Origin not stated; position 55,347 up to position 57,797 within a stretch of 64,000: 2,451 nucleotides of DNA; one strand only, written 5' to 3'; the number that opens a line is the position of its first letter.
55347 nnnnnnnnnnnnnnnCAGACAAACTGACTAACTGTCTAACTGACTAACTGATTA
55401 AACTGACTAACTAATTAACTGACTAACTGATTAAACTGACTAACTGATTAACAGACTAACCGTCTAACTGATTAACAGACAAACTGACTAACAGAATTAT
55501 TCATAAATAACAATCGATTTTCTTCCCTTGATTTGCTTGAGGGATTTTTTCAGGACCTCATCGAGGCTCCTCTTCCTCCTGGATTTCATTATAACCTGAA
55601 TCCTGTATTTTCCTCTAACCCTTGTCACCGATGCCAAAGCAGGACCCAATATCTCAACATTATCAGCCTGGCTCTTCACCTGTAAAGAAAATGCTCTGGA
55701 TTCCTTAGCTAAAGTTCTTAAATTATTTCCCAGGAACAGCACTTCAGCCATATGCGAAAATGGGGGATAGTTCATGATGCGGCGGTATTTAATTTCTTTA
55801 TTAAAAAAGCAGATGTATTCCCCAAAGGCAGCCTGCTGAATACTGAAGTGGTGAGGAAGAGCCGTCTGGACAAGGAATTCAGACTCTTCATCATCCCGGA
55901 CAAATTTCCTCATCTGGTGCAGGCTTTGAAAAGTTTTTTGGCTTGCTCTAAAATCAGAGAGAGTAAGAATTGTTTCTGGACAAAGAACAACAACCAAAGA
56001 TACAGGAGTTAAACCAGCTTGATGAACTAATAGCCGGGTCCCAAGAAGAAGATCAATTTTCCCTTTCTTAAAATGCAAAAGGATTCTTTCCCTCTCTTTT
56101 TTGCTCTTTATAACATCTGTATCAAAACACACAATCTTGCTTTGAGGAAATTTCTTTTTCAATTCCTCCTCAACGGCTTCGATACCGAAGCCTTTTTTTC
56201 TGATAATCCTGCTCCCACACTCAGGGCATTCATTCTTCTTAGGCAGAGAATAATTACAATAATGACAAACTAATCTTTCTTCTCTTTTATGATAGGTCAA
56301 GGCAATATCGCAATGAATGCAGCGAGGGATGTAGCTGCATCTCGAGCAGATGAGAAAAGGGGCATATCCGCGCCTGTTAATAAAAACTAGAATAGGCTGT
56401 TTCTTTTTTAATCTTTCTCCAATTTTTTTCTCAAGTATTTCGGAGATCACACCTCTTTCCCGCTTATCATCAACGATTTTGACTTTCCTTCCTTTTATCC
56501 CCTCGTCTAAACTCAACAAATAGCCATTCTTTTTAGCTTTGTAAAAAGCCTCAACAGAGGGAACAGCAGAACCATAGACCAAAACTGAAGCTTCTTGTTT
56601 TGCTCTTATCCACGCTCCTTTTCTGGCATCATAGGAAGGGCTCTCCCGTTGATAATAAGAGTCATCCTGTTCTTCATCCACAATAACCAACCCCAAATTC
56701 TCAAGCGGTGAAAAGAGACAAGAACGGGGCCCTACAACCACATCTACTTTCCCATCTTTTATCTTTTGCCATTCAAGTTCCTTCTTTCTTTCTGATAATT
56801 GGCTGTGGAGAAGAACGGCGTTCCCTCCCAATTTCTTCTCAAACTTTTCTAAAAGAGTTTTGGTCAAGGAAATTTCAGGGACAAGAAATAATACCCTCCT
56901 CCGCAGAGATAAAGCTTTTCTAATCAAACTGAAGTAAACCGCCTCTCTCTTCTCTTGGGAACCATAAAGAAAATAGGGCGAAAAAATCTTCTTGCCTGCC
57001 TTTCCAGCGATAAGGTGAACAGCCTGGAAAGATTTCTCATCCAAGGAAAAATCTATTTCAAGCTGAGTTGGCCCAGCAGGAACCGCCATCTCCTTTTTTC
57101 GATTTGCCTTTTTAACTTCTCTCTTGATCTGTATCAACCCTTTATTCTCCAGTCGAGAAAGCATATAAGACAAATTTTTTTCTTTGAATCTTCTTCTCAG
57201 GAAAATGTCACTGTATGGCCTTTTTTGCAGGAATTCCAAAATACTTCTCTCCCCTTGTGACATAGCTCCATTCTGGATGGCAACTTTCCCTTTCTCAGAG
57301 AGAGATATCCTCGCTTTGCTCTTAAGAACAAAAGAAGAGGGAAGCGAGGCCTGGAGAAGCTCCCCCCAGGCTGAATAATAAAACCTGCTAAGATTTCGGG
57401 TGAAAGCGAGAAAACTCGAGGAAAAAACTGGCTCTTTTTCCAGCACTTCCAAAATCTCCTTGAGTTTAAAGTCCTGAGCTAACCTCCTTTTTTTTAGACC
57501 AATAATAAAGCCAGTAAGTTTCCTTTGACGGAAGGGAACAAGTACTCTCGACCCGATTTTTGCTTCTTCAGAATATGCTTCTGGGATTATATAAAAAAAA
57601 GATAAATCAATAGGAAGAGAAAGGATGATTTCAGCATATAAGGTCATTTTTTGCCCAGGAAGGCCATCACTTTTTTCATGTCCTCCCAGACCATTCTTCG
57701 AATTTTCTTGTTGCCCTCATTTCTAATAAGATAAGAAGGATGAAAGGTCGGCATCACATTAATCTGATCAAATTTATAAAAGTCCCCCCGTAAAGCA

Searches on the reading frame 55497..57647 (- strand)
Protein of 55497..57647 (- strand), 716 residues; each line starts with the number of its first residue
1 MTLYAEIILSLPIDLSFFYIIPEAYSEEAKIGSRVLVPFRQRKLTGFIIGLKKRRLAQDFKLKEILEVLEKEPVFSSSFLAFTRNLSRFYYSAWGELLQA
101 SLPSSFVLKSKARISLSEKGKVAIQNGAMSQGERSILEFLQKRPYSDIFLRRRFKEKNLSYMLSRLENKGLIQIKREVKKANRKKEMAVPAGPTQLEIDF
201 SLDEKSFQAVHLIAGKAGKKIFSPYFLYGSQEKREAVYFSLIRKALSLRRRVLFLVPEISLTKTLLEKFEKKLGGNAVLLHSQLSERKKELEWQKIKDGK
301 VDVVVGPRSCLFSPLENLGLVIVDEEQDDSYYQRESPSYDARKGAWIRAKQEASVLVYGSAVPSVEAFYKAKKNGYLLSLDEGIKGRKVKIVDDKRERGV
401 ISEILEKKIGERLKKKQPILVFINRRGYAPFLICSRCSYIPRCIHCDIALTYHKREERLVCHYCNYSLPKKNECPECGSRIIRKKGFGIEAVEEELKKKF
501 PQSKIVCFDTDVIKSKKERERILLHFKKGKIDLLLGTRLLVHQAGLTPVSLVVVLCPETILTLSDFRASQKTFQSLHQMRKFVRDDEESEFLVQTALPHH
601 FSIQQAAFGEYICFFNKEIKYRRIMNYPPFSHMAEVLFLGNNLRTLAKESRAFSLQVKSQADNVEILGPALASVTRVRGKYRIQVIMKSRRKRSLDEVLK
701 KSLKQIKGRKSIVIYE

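Call 46: search_protein_families(library=ncbifam, proteins=[window:55497-57647:-], max_evalue=0.00001)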
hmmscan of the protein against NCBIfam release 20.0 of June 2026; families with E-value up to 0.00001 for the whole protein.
window:55497-57647:- (716 aa): 18 families
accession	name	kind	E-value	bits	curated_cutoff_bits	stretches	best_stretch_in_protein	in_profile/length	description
NF004066.1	PRK05580.1-3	equivalog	1.6e-163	546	813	2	131-706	188-768/788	primosomal protein N'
TIGR00595.1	priA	equivalog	1.2e-134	449.8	230.35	1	237-709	13-496/509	replication restart helicase PriA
NF004067.0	PRK05580.1-4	equivalog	4.9e-132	441.8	763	1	4-707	5-717/737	primosomal protein N'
NF004068.0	PRK05580.1-5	equivalog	1.1e-125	420.6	1249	2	167-705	229-774/795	primosomal protein N'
NF004070.0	PRK05580.2-2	equivalog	1.9e-120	403.2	921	1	5-712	14-717/729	primosomal protein N'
NF004065.0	PRK05580.1-1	equivalog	2.1e-115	386.6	858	1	5-707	4-712/731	primosomal protein N'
NF004069.0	PRK05580.2-1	equivalog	1.3e-105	354.2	767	1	235-703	140-598/612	primosomal protein N'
NF004071.0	PRK05580.2-3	equivalog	1.8e-102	343.6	1105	1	6-711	19-722/735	primosomal protein N'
NF004072.0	PRK05580.2-4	equivalog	9.1e-96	321.6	1030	1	234-710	150-634/648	primosomal protein N'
NF011453.0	PRK14873.1-3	equivalog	2.1e-49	168.2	812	2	244-702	194-634/653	primosome assembly protein PriA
NF011452.0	PRK14873.1-2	equivalog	2.2e-42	145.1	980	2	248-679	225-649/708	primosomal protein N'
NF011455.0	PRK14873.1-5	equivalog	7.6e-38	130.2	969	1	250-669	190-609/675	primosomal protein N'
NF011454.0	PRK14873.1-4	equivalog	1.5e-35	122.7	951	1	249-669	172-587/651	primosomal protein N'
NF011451.0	PRK14873.1-1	equivalog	2.7e-14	52.4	1147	1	416-506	445-534/764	primosome assembly protein PriA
TIGR00580.2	mfd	equivalog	4.2e-11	42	800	1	242-327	475-565/907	transcription-repair coupling factor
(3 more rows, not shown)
